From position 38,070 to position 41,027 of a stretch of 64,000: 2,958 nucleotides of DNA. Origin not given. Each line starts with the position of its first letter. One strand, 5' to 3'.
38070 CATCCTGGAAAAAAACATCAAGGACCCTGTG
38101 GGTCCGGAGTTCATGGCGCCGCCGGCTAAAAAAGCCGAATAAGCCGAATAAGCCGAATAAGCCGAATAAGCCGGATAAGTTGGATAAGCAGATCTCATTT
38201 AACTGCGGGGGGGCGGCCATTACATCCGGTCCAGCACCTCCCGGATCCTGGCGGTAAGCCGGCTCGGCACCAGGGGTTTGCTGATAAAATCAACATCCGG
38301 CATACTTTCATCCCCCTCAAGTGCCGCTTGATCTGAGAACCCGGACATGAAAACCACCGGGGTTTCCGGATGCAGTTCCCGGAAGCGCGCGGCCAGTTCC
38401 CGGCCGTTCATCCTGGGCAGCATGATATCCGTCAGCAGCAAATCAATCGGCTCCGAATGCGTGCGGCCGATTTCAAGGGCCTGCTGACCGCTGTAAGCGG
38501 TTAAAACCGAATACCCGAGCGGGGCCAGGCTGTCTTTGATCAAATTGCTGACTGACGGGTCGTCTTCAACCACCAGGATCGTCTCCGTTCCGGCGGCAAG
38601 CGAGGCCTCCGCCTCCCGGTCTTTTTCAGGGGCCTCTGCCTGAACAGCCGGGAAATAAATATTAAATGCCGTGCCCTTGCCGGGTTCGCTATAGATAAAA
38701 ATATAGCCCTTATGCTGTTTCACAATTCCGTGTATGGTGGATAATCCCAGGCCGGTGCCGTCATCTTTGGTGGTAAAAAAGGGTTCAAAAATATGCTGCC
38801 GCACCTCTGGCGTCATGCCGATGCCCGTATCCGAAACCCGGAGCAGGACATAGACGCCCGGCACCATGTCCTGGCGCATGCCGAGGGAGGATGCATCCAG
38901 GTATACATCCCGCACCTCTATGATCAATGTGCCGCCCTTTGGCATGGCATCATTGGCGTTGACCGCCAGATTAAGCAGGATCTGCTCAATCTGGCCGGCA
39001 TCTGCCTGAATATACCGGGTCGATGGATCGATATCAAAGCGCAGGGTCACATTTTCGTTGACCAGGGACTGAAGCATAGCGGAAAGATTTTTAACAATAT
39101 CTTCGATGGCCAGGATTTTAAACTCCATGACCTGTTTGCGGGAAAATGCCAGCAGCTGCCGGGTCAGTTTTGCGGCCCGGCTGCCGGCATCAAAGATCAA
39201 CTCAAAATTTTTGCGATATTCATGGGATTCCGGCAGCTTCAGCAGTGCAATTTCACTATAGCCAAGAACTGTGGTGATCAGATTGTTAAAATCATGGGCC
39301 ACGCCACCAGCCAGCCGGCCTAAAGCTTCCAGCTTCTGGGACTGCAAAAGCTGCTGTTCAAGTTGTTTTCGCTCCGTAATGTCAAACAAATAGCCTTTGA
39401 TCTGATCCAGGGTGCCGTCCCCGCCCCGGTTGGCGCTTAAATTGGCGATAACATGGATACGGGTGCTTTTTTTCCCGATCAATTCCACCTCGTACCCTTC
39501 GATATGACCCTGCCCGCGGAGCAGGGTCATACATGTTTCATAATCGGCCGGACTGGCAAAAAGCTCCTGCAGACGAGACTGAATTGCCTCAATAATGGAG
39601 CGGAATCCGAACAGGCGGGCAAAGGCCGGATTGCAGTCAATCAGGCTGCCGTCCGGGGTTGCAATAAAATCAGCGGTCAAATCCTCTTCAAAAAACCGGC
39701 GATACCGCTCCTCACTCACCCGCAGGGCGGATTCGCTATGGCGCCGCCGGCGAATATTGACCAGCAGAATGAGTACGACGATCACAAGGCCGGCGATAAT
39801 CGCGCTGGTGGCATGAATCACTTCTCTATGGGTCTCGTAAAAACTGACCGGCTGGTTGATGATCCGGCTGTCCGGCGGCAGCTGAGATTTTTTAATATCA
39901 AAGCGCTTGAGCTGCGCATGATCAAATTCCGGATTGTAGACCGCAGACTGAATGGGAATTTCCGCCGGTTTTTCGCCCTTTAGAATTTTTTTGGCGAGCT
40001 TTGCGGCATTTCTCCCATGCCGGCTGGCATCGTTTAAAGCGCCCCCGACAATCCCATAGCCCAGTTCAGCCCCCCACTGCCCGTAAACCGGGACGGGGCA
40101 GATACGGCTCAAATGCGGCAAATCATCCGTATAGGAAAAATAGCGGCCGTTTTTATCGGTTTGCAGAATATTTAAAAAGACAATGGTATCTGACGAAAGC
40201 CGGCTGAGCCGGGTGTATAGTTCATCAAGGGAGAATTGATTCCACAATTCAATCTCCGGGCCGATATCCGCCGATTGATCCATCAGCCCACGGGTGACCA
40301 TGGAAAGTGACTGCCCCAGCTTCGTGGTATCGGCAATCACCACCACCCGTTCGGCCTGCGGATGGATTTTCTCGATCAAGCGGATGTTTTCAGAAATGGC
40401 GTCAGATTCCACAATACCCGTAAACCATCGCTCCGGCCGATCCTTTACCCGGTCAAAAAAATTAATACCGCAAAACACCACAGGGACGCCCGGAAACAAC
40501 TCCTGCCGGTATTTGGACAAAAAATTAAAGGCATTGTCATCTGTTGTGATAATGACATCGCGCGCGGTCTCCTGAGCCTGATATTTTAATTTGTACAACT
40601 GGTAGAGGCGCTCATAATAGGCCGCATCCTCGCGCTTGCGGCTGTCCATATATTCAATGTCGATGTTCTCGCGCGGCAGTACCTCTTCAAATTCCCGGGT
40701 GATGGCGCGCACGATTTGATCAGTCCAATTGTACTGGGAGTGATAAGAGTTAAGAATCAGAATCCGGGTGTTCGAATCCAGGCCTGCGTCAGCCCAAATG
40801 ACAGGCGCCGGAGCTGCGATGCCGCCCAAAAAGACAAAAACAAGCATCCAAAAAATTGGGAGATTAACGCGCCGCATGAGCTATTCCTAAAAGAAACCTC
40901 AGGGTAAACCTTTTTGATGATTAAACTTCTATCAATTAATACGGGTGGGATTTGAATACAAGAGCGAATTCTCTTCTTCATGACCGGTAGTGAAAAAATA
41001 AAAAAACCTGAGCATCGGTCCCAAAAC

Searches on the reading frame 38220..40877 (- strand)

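Call 67: search_protein_families(library=pfam, proteins=[window:38220-40877:-], max_evalue=0.00001)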
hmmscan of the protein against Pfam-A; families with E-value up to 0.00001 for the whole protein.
window:38220-40877:- (885 aa): 5 families
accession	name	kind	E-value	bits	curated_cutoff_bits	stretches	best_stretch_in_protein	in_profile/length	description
PF02518.31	HATPase_c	-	7.5e-22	78.3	26.4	1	626-744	2-109/111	Histidine kinase-, DNA gyrase B-, and HSP90-like ATPase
PF00072.30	Response_reg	-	3.9e-21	75.7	30.2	1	767-879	1-111/111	Response regulator receiver domain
PF13426.13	PAS_9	-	2e-09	38.1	27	1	404-502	5-103/103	PAS domain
PF00512.31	HisKA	-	1.9e-08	34.7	26.9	1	519-582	2-64/66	His Kinase A (phospho-acceptor) domain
PF04392.18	ABC_sub_bind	-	1e-07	32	25.9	1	131-312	82-262/293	ABC transporter substrate binding protein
